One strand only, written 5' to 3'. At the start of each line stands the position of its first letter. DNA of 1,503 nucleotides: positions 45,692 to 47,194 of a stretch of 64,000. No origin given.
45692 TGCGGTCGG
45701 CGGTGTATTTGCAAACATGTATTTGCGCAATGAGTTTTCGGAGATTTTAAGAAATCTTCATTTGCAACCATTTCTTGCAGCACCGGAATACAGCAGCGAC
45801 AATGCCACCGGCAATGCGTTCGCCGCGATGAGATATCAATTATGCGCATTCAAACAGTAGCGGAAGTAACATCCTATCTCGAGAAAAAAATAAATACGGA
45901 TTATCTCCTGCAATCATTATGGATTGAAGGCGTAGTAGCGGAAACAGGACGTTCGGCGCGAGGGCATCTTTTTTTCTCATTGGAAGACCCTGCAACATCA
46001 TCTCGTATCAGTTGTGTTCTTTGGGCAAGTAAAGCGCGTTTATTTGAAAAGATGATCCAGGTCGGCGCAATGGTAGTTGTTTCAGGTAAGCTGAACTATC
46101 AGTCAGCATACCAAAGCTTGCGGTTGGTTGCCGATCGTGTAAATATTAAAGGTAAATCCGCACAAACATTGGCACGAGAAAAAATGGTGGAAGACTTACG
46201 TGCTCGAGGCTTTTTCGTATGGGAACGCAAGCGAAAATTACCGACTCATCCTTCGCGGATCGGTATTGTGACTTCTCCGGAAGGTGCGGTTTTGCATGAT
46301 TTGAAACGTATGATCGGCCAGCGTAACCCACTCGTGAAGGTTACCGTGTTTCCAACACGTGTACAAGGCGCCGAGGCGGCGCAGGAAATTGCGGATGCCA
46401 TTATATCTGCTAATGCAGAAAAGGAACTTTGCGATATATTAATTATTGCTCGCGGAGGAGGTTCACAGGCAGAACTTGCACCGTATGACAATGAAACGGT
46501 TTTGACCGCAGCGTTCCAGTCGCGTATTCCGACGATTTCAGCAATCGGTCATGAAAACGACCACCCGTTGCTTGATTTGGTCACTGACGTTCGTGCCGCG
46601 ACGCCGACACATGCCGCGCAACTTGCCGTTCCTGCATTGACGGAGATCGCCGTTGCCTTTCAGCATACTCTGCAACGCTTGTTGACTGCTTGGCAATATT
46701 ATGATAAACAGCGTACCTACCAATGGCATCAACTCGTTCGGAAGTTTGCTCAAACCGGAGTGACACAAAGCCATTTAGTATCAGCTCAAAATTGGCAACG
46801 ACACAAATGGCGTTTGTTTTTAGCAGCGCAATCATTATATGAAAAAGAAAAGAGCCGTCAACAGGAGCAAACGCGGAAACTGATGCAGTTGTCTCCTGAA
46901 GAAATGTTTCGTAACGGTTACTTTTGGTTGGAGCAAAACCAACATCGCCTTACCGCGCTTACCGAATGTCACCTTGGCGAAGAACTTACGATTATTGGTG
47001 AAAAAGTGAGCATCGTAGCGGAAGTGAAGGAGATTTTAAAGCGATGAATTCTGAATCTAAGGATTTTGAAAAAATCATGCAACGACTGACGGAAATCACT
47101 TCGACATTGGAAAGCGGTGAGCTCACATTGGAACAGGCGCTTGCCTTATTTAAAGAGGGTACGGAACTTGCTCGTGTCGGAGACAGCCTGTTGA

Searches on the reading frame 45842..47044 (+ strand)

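Call 62: search_protein_families(library=pfam, max_evalue=0.00001, proteins=[window:45842-47044:+])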
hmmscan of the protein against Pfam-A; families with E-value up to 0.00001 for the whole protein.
window:45842-47044:+ (401 aa): 3 families
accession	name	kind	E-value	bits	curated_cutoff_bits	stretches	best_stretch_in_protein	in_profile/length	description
PF02601.20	Exonuc_VII_L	-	9.2e-65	219.6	35.9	1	125-304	2-180/315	Exonuclease VII, large subunit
PF13742.12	tRNA_anti_2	-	2.7e-15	56.8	27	1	5-100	2-94/95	OB-fold nucleic acid binding domain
PF01336.31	tRNA_anti-codon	-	2e-09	37.7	27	1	27-100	2-72/75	OB-fold nucleic acid binding domain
